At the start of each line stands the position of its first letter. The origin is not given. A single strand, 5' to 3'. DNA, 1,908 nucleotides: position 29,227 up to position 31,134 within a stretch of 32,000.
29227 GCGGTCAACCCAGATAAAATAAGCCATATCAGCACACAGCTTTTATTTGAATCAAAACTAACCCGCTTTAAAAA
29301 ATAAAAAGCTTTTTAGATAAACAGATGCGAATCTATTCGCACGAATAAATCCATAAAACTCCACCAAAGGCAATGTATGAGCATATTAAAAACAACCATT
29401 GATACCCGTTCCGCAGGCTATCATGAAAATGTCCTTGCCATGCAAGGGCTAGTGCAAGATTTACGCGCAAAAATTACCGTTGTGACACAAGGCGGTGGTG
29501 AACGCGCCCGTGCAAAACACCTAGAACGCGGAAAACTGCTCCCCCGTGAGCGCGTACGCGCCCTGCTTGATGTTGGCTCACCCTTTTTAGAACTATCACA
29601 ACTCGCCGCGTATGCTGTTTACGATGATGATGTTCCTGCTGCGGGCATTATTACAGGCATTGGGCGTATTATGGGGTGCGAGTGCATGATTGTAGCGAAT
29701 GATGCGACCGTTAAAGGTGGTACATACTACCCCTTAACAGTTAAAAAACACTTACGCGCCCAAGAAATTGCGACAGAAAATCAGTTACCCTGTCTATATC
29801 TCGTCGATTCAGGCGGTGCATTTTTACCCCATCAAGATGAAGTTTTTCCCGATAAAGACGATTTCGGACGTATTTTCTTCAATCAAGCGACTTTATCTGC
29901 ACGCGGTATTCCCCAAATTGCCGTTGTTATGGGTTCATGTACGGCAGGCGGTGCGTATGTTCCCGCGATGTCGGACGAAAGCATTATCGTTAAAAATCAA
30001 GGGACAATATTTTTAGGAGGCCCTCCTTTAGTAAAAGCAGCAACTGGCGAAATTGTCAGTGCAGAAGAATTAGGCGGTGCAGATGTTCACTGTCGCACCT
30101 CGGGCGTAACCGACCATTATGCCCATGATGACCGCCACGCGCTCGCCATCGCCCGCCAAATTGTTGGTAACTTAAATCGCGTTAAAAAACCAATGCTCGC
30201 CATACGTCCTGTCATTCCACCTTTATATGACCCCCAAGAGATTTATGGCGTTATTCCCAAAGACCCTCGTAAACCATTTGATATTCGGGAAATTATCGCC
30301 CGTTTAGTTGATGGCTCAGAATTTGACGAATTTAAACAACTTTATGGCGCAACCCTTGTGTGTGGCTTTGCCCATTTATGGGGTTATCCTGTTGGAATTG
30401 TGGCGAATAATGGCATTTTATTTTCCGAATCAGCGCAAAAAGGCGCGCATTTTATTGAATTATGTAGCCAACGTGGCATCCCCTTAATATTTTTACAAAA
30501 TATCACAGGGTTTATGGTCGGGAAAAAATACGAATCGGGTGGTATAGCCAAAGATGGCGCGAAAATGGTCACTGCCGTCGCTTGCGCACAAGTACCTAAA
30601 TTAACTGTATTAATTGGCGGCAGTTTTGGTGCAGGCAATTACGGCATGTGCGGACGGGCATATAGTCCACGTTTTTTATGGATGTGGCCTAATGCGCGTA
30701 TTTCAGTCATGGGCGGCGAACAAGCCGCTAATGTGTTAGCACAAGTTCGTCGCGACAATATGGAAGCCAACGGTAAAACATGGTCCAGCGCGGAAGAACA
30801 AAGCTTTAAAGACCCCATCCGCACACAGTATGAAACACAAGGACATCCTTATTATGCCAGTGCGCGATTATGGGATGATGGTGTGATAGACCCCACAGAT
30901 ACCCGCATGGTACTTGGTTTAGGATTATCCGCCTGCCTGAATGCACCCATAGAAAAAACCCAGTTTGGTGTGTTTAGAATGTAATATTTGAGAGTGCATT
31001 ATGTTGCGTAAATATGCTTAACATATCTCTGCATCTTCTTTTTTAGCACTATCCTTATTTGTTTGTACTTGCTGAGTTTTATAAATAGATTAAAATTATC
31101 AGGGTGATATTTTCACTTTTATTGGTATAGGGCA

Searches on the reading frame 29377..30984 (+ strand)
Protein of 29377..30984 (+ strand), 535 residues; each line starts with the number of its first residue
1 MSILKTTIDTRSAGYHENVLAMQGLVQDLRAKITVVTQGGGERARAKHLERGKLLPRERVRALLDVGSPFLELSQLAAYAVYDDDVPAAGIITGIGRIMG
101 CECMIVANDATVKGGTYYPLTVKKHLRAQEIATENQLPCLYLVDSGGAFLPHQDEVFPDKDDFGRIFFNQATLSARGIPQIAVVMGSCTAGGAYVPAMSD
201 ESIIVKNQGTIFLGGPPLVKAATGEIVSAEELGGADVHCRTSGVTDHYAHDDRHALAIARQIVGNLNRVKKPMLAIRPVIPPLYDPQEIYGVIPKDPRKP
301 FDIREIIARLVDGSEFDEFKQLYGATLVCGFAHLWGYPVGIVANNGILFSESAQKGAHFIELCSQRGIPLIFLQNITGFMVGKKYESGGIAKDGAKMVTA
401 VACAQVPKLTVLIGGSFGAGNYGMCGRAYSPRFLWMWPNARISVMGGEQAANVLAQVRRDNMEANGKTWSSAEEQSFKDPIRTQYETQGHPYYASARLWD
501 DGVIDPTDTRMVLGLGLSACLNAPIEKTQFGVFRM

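Call 33: search_protein_families(library=pfam, proteins=[window:29377-30984:+], max_evalue=0.01)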
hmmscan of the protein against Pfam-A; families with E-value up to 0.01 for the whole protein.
window:29377-30984:+ (535 aa): 3 families
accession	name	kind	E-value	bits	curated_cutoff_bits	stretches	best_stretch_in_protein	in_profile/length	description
PF01039.27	Carboxyl_trans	-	1.7e-157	525.5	22.3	1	48-526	2-484/493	Carboxyl transferase domain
PF03255.19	ACCA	-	8.3e-11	42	23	2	89-207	92-215/310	Acetyl co-enzyme A carboxylase carboxyltransferase-like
PF06833.16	MdcE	-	1.6e-05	25.2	32.7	0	363-456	22-116/196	Malonate decarboxylase gamma subunit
